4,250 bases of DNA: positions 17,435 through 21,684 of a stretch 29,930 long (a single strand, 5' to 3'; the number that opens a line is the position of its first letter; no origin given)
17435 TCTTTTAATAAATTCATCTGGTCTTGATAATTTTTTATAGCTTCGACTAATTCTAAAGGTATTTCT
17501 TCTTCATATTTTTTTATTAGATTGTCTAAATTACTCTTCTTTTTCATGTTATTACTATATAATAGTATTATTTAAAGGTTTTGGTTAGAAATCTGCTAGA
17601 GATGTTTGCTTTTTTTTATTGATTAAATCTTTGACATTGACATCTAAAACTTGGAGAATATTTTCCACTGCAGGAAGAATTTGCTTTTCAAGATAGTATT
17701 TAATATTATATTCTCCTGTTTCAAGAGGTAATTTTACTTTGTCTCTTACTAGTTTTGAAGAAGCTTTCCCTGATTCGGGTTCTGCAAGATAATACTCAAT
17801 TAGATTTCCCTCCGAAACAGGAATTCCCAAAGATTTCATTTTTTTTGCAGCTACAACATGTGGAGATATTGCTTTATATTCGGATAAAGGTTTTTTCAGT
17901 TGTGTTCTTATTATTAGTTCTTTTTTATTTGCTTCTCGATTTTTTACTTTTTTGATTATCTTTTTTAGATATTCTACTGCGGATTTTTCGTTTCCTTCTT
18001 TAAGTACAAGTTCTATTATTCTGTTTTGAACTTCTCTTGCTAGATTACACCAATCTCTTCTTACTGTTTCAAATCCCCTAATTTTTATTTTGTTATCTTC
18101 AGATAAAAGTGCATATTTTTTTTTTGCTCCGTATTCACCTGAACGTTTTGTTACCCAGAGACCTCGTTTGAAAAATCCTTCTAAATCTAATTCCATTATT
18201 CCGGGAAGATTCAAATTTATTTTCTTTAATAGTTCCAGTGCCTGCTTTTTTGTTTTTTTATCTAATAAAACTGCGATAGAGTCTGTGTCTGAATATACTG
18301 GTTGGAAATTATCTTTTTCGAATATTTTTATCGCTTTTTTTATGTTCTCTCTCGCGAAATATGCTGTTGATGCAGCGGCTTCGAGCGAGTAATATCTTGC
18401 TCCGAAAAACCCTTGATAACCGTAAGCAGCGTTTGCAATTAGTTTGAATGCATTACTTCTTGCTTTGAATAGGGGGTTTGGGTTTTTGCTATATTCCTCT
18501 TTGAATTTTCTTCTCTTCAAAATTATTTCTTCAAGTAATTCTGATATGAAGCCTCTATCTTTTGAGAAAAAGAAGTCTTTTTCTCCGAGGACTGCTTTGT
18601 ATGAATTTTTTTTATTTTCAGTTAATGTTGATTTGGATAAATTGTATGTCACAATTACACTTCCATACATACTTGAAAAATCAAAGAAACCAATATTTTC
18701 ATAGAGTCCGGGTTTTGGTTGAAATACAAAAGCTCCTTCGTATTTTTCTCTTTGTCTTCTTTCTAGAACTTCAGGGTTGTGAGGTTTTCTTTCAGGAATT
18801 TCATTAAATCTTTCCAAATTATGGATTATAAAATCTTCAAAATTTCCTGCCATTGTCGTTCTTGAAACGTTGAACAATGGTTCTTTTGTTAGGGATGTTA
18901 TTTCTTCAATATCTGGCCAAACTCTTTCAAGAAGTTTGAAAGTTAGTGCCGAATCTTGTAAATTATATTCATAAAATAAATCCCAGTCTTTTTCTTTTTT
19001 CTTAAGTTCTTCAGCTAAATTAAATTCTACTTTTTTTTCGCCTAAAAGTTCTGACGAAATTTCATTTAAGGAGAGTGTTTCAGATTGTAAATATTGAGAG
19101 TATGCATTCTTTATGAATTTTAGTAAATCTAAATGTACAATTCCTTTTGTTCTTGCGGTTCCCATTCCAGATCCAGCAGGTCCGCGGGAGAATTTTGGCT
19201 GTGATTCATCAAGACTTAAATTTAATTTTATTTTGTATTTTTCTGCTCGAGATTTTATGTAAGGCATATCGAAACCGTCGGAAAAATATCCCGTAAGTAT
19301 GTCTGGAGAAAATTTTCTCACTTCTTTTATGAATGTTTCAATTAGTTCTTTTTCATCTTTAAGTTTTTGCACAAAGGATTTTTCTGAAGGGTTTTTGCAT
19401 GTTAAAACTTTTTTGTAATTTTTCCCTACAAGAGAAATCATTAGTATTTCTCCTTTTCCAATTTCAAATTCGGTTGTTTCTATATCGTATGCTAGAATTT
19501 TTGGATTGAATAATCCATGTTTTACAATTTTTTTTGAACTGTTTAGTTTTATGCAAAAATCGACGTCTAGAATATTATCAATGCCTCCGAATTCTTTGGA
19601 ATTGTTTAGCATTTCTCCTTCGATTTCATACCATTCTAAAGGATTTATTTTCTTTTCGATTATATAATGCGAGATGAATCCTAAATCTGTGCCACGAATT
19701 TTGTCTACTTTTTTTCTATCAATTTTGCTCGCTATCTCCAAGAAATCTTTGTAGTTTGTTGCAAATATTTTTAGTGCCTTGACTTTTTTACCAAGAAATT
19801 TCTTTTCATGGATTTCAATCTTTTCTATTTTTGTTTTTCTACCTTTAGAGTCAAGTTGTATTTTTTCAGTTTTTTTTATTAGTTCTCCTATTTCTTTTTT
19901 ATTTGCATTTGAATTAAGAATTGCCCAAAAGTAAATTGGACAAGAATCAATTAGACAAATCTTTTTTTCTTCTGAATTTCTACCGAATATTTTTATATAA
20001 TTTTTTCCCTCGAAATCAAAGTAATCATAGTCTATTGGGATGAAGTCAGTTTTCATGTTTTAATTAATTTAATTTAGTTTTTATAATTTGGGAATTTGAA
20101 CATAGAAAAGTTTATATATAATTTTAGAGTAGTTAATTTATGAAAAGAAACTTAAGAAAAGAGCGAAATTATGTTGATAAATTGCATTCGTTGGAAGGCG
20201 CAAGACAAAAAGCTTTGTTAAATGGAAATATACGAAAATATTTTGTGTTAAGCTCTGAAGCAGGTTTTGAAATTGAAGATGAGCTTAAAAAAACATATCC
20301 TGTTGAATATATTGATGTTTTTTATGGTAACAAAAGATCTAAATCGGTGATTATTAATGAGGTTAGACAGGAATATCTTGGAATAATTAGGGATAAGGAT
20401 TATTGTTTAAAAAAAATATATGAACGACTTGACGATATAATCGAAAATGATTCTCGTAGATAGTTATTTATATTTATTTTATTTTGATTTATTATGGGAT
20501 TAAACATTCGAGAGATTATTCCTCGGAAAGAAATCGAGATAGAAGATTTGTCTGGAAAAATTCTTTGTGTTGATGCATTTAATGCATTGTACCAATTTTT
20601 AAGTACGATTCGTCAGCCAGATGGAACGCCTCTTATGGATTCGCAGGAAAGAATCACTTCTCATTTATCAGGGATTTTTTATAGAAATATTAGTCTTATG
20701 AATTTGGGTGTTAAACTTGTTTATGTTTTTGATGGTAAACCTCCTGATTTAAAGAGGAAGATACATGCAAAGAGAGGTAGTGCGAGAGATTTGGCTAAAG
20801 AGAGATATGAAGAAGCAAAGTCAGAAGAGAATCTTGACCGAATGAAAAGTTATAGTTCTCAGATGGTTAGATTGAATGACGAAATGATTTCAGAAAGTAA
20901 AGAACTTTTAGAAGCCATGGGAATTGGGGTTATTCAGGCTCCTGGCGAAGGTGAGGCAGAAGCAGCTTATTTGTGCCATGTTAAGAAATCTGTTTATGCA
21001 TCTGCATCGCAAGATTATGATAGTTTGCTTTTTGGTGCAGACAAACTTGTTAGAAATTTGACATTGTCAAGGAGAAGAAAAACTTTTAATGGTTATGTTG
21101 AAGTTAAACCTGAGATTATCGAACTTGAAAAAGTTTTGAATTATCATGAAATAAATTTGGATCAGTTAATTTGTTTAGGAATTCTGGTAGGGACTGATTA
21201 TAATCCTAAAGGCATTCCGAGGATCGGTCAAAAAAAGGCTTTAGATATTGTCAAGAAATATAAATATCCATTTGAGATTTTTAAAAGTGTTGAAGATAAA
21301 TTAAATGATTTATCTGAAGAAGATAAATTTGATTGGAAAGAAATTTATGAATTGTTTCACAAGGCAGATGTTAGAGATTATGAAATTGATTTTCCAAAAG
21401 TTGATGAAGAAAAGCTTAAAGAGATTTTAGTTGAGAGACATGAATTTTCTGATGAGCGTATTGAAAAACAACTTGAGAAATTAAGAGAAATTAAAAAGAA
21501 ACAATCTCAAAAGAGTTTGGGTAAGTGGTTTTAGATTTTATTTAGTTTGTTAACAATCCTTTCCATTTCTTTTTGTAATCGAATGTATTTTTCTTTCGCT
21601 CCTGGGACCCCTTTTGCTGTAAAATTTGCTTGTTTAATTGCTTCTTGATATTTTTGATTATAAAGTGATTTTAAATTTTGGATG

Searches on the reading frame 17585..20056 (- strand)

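Call 33: search_protein_families(library=pfam, proteins=[window:17585-20056:-], max_evalue=0.00001)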
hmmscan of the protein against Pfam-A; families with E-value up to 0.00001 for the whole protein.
window:17585-20056:- (823 aa): 3 families
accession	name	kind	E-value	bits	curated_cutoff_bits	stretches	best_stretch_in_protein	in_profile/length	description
PF00136.26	DNA_pol_B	-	2.2e-55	188.7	23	1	432-803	35-452/453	DNA polymerase family B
PF03104.25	DNA_pol_B_exo1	-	9.3e-27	94.4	23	1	119-320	2-233/242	DNA polymerase family B, exonuclease domain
PF13482.12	RNase_H_2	-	3e-06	27.7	22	0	190-377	3-162/165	RNase_H superfamily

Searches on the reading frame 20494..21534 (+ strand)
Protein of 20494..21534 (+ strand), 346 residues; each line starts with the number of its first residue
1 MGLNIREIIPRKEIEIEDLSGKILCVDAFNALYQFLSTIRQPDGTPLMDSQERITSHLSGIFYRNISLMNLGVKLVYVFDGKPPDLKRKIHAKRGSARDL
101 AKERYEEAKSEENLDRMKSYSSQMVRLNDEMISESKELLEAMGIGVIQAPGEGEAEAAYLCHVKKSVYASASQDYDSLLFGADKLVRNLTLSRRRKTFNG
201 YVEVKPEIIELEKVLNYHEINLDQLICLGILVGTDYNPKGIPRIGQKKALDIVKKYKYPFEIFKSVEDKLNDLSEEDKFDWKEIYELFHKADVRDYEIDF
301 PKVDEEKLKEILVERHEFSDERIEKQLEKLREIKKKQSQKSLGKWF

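Call 34: search_protein_families(library=pfam, proteins=[window:20494-21534:+], max_evalue=0.00001)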
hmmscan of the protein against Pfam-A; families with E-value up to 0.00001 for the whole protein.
window:20494-21534:+ (346 aa): 2 families
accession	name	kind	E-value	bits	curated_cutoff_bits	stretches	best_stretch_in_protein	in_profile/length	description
PF00867.23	XPG_I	-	1.8e-23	83.2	24.9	1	143-235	1-89/89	XPG I-region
PF00752.23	XPG_N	-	1.3e-17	64.6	22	1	12-99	17-99/101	XPG N-terminal domain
